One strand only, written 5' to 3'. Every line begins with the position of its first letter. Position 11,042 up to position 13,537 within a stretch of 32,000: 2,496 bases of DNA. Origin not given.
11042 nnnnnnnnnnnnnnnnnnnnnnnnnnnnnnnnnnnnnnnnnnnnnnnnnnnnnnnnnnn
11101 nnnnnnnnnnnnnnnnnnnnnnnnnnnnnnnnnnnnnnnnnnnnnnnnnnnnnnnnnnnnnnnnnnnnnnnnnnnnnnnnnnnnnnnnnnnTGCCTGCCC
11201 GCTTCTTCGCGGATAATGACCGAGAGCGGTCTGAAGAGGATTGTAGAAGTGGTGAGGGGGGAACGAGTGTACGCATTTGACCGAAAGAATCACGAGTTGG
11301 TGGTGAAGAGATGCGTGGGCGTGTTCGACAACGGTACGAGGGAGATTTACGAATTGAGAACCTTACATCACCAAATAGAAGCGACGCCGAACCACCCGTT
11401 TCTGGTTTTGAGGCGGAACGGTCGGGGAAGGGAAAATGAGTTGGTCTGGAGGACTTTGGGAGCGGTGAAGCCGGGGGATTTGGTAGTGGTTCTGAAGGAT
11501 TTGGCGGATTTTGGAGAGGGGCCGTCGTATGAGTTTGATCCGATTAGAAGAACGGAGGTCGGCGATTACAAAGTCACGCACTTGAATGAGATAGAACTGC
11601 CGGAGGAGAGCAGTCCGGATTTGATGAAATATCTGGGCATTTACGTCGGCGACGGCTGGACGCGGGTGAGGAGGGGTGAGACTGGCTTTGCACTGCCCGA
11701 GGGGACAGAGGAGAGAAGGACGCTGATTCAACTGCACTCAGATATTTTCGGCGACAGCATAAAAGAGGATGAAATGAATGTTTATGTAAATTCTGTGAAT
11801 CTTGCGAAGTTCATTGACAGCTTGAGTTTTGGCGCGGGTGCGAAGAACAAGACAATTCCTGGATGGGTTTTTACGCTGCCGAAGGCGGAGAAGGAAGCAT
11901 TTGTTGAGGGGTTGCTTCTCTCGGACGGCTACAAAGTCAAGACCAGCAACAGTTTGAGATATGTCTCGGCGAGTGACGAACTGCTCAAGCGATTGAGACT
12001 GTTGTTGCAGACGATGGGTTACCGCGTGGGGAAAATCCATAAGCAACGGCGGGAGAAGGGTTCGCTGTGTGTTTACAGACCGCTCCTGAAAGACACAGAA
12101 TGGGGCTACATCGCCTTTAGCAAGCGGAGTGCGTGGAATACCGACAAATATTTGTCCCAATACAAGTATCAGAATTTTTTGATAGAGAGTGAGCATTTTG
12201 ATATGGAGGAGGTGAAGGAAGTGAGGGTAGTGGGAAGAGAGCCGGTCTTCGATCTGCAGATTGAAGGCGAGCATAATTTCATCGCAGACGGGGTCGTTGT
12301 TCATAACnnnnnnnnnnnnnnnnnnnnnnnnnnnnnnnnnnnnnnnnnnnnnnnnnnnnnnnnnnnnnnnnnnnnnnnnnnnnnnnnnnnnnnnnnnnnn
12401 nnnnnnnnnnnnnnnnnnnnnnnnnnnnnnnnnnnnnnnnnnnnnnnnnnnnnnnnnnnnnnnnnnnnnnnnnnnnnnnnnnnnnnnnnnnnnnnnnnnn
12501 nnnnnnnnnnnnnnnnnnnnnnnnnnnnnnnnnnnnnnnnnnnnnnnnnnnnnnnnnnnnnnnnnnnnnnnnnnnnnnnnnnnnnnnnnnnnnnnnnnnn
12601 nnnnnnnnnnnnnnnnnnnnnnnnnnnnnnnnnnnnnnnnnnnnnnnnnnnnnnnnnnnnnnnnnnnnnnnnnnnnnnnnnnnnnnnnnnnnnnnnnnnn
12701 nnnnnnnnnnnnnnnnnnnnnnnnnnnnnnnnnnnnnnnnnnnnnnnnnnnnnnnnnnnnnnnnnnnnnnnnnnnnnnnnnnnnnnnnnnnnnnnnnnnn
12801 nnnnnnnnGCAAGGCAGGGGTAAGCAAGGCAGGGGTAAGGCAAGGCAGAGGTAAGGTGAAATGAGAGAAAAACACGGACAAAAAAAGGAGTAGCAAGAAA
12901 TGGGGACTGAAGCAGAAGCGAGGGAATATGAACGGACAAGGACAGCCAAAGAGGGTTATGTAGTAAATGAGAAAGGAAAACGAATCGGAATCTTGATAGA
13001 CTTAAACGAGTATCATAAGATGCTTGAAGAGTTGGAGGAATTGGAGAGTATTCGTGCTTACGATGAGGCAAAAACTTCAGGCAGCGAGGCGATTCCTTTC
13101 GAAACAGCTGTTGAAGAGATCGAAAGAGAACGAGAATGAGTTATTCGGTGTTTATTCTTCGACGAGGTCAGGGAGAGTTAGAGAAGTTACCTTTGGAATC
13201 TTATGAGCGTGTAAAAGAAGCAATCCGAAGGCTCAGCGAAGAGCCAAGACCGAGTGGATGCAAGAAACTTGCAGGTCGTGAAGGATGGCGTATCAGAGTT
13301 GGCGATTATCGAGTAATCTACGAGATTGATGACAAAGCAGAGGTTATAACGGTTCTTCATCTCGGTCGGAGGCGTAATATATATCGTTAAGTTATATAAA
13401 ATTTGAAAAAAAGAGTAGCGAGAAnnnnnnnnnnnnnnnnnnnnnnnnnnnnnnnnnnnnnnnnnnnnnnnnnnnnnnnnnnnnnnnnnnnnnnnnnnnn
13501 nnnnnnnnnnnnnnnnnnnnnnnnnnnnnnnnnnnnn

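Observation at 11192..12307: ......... intein inserted in the TPP-binding motif of a 2-oxoacid:ferredoxin oxidoreductase beta subunit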

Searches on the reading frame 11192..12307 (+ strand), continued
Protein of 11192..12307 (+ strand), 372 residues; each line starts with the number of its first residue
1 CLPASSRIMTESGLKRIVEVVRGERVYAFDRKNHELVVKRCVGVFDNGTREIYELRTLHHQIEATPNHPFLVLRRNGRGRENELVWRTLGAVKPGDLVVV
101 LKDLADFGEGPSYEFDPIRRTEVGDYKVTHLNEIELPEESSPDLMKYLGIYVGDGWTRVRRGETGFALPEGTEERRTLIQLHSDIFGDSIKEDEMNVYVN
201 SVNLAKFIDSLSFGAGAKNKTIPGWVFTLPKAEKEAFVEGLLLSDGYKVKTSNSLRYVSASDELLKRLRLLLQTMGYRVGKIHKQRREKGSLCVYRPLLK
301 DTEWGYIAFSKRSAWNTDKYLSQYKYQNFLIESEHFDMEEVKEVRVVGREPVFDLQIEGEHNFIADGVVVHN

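Call 56: search_protein_families(library=pfam, proteins=[P0242, P0245, P0246, P0248, P0250, P0251, P0255, P0262, P0269, P0272], max_evalue=0.00001)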
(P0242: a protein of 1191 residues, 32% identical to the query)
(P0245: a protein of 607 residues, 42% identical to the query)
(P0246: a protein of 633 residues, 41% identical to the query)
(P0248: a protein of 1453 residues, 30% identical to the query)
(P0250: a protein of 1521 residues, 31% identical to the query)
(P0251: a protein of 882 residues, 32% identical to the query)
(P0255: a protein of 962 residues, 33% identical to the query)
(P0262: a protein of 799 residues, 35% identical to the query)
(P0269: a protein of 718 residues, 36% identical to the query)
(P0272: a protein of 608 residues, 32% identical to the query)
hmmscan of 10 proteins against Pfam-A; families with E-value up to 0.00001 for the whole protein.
P0242 (1191 aa): 7 families
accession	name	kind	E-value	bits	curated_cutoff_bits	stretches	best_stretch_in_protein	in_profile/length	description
PF01458.23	SUFBD_core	-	7.9e-75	251.7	27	2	1016-1162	86-232/232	SUF system FeS cluster assembly, SufBD core domain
PF14890.11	Intein_splicing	-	2.5e-36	125.3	35.8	2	694-1018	8-155/155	Intein splicing domain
PF14528.11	LAGLIDADG_3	-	1.5e-24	86.5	22.5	2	359-413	1-55/82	LAGLIDADG-like domain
PF05204.19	Hom_end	-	7.9e-11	42.5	21.1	1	363-433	16-84/110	Homing endonuclease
PF01079.26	Hint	-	1.1e-08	35.4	29.7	0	680-778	12-116/213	Hint module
PF19295.5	SufBD_N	-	1.8e-08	34.7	23.5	1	503-587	87-171/172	SufBD protein N-terminal region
PF07591.16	PT-HINT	-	1.5e-06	29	27.7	0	133-198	1-71/137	Pretoxin HINT domain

P0245 (607 aa): 2 families
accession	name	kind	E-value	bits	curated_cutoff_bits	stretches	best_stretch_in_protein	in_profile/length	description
PF14890.11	Intein_splicing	-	2.4e-18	66.9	35.8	1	139-445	1-155/155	Intein splicing domain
PF02775.26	TPP_enzyme_C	-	4.2e-16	59.5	21.9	1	56-134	18-89/151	Thiamine pyrophosphate enzyme, C-terminal TPP binding domain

P0246 (633 aa): 3 families
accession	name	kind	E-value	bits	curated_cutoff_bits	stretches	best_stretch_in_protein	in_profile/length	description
PF14890.11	Intein_splicing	-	3.2e-14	53.4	35.8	1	486-611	2-127/155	Intein splicing domain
PF14528.11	LAGLIDADG_3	-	7.6e-09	36.2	22.5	0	242-289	8-55/82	LAGLIDADG-like domain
PF02775.26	TPP_enzyme_C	-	4.1e-06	27.1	21.9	0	448-479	58-88/151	Thiamine pyrophosphate enzyme, C-terminal TPP binding domain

P0248 (1453 aa): 6 families
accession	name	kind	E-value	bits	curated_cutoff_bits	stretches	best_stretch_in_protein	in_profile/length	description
PF07230.16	Portal_T4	-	1.4e-58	199.2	22.9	1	1054-1273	200-430/433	Bacteriophage T4-like portal protein (Gp20)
PF14890.11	Intein_splicing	-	2.4e-25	89.6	35.8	2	236-597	9-155/155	Intein splicing domain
PF14528.11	LAGLIDADG_3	-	4.1e-18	65.9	22.5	1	463-533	4-73/82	LAGLIDADG-like domain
PF05204.19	Hom_end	-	1.4e-14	54.5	21.1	1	923-1013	2-85/110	Homing endonuclease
PF07591.16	PT-HINT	-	4.8e-09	37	27.7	0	229-319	2-91/137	Pretoxin HINT domain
PF01079.26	Hint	-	6.4e-08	32.9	29.7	0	624-709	12-106/213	Hint module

P0250 (1521 aa): 3 families
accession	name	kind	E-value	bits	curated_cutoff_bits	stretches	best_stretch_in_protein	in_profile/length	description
PF14528.11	LAGLIDADG_3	-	1.3e-30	105.9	22.5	2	1319-1397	6-82/82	LAGLIDADG-like domain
PF14890.11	Intein_splicing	-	2e-28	99.6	35.8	2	690-1028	25-155/155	Intein splicing domain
PF00082.27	Peptidase_S8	-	3.5e-26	92.6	21.8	1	527-664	55-191/288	Subtilase family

P0251 (882 aa): 4 families
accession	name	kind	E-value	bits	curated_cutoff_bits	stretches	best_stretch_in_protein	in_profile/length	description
PF14528.11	LAGLIDADG_3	-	5.5e-18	65.4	22.5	1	363-430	1-68/82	LAGLIDADG-like domain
PF14890.11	Intein_splicing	-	1.5e-17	64.2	35.8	1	144-516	12-155/155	Intein splicing domain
PF19295.5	SufBD_N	-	6.4e-09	36.1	23.5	1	510-591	90-171/172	SufBD protein N-terminal region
PF13403.11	Hint_2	-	2.8e-08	34.7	28.4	0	128-188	2-65/147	Hint domain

P0255 (962 aa): 6 families
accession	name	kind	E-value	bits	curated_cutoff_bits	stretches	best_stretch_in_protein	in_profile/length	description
PF01458.23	SUFBD_core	-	4.7e-24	85.6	27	1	616-706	1-88/232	SUF system FeS cluster assembly, SufBD core domain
PF14890.11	Intein_splicing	-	7.4e-24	84.7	35.8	1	143-538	10-155/155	Intein splicing domain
PF19295.5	SufBD_N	-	1.5e-11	44.7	23.5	1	526-613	84-171/172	SufBD protein N-terminal region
PF14528.11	LAGLIDADG_3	-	8.8e-11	42.4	22.5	1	385-438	2-55/82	LAGLIDADG-like domain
PF01079.26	Hint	-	1.4e-07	31.7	29.7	0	706-811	12-116/213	Hint module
PF13403.11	Hint_2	-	5.9e-06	27.2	28.4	0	707-743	2-40/147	Hint domain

P0262 (799 aa): 3 families
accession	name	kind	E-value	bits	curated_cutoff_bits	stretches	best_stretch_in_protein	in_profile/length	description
PF00082.27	Peptidase_S8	-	3.2e-34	119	21.8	2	151-333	1-197/288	Subtilase family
PF14890.11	Intein_splicing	-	1.6e-20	74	35.8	1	338-690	5-155/155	Intein splicing domain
PF14528.11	LAGLIDADG_3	-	2.4e-06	28.2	22.5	0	560-600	2-47/82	LAGLIDADG-like domain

P0269 (718 aa): 7 families
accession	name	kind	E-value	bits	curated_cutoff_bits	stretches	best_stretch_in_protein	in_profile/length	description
PF10609.15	ParA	-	1.1e-95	320.2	27.1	2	71-194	3-126/246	NUBPL iron-transfer P-loop NTPase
PF01656.29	CbiA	-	2.9e-14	53.5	25.4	1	74-676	1-124/125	CobQ/CobB/MinD/ParA nucleotide binding domain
PF14890.11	Intein_splicing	-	1.1e-12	48.5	35.8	1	240-574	38-155/155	Intein splicing domain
PF13614.12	AAA_31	-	1.5e-11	45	27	1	72-112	2-42/177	AAA domain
PF09140.17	MipZ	-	8.6e-07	29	20.7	1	72-110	1-39/262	ATPase MipZ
PF02374.21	ArsA_ATPase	-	2.8e-06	27.2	24.3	0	76-106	5-35/305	Anion-transporting ATPase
PF14528.11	LAGLIDADG_3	-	9.4e-06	26.2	22.5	0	432-484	3-51/82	LAGLIDADG-like domain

P0272 (608 aa): 1 family
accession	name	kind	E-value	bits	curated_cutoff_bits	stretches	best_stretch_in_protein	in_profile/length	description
PF14890.11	Intein_splicing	-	9e-16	58.5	35.8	1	162-525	4-155/155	Intein splicing domain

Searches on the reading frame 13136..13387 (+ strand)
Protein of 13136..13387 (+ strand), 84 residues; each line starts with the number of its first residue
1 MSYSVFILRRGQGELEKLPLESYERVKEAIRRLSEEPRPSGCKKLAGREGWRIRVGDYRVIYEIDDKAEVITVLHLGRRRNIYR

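Call 17: search_protein_families(library=pfam, proteins=[window:13136-13387:+], max_evalue=0.001)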
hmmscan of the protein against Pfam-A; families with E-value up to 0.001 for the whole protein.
window:13136-13387:+ (84 aa): 2 families
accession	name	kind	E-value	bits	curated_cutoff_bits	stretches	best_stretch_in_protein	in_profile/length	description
PF05016.21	ParE_toxin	-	1.1e-10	42.3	23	1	24-83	30-89/89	ParE toxin of type II toxin-antitoxin system, parDE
PF15781.12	ParE-like_toxin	-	0.00014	22.2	28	1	14-84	10-84/87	ParE-like toxin of type II bacterial toxin-antitoxin system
